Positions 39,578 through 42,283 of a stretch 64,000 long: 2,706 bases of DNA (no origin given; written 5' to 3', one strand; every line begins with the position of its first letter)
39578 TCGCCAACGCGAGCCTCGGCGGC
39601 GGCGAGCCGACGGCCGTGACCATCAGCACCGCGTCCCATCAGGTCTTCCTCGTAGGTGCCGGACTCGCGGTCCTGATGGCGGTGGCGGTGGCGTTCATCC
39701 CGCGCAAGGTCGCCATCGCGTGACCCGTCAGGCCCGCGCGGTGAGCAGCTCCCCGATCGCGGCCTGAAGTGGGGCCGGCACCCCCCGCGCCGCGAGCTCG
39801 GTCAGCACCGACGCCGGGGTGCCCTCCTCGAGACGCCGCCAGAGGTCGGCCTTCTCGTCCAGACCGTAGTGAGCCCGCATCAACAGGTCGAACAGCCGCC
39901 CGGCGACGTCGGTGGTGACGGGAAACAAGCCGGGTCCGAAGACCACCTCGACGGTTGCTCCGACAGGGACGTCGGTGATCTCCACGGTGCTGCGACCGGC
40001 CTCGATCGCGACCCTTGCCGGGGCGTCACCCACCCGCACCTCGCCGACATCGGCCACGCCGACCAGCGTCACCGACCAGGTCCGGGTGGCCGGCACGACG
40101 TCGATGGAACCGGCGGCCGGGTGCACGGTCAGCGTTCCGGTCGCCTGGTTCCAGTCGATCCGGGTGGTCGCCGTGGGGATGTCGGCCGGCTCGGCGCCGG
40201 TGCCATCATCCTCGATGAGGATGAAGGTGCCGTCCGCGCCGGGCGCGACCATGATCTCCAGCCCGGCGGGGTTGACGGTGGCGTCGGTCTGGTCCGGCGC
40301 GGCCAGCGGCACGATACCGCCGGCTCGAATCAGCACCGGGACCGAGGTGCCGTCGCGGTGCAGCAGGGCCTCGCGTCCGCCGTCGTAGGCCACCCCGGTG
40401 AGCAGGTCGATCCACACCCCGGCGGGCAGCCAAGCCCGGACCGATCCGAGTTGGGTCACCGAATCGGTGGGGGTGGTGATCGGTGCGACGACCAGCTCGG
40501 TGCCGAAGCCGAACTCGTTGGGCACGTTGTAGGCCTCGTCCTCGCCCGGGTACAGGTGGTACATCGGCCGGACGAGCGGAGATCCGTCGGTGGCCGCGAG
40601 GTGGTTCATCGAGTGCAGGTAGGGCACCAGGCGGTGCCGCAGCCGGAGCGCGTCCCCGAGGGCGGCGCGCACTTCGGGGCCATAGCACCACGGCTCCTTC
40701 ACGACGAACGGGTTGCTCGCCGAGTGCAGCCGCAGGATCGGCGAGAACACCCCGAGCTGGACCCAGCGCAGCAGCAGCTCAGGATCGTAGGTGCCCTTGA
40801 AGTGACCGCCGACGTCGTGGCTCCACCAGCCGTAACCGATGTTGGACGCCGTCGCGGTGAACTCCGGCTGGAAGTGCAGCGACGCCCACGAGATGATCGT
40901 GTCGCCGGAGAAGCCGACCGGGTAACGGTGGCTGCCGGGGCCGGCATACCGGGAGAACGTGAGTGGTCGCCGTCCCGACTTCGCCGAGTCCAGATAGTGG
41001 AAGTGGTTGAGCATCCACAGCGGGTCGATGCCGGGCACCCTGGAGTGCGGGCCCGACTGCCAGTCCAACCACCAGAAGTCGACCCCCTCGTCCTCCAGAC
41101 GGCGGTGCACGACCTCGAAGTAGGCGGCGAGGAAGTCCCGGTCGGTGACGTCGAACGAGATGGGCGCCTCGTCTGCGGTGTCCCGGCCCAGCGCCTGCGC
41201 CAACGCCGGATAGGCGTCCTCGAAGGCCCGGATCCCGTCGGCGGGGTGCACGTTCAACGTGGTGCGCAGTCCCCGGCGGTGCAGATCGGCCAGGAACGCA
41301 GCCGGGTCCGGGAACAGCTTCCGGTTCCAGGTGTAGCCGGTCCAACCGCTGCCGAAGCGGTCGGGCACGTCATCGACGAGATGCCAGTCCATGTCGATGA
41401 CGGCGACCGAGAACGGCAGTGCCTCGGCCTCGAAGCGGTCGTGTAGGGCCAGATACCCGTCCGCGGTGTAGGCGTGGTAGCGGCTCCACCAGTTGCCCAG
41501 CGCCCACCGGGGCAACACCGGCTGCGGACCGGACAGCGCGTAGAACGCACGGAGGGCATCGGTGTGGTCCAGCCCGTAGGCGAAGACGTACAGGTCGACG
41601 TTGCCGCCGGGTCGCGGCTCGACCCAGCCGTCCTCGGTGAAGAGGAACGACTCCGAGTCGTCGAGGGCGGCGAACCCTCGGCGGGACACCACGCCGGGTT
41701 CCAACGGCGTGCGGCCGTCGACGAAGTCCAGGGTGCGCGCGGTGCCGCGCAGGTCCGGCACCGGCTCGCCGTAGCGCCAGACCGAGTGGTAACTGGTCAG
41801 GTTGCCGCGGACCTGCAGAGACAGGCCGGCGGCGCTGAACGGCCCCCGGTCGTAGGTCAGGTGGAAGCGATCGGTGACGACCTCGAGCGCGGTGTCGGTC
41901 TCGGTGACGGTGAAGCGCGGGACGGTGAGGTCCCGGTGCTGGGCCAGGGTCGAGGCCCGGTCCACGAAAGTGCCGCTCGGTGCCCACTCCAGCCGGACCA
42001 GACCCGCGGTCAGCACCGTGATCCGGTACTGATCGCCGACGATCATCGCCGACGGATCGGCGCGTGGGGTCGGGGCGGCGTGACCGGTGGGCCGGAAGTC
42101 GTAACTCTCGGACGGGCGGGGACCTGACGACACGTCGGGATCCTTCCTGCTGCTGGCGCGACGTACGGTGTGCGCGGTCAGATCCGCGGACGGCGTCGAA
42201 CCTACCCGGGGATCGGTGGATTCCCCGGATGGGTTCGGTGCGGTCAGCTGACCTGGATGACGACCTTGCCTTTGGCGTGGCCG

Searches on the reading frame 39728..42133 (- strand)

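Call 31: search_protein_families(library=pfam, proteins=[window:39728-42133:-], max_evalue=0.00001)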
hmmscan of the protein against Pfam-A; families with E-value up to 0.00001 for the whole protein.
window:39728-42133:- (801 aa): 3 families
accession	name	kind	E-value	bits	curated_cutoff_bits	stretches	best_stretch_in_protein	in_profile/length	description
PF01055.32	Glyco_hydro_31_2nd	-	4e-60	204.3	23.5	1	205-509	2-328/328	Glycosyl hydrolases family 31 TIM-barrel domain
PF21365.3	Glyco_hydro_31_3rd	-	1e-16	61.6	24.4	1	517-608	1-87/87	Glycosyl hydrolase family 31 C-terminal domain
PF17137.9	DUF5110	-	4.2e-10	40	27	1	625-692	2-70/71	Domain of unknown function (DUF5110)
